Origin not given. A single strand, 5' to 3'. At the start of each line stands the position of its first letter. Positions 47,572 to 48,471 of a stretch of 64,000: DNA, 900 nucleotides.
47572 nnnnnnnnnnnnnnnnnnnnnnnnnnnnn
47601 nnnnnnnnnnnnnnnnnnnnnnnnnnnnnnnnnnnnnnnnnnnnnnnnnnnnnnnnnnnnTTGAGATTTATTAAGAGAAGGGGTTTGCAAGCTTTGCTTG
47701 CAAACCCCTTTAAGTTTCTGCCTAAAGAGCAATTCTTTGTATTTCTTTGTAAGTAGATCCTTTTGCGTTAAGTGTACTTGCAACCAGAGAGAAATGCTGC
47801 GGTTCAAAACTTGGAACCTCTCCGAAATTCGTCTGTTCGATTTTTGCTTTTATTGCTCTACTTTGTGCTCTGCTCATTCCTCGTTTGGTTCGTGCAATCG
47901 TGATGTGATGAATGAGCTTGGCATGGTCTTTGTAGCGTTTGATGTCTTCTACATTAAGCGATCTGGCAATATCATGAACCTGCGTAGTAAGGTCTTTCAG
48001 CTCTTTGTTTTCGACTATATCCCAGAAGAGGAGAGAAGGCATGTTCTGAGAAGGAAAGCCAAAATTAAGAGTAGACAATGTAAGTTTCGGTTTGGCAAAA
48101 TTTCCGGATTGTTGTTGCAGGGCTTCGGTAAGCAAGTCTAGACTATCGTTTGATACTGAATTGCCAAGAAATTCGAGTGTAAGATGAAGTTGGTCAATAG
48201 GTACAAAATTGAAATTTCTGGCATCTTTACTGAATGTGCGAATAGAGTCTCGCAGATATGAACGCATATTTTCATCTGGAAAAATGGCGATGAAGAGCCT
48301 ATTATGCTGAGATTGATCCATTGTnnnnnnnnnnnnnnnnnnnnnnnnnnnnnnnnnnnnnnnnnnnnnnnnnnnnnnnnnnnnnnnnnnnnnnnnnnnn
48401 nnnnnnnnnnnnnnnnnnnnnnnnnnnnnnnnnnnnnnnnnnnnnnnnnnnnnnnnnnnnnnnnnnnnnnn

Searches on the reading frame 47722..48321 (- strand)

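Call 75: search_protein_families(library=pfam, proteins=[window:47722-48321:-], max_evalue=0.01)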
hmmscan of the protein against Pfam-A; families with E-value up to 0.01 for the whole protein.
window:47722-48321:- (199 aa): 2 families
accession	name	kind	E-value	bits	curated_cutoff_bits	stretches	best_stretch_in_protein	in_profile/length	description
PF02834.22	LigT_PEase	-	3.2e-06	27.7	23.3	0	23-84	11-73/87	LigT like Phosphoesterase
PF10469.15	AKAP7_NLS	-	0.00043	20.7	24.4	1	32-198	30-207/208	AKAP7 2'5' RNA ligase-like domain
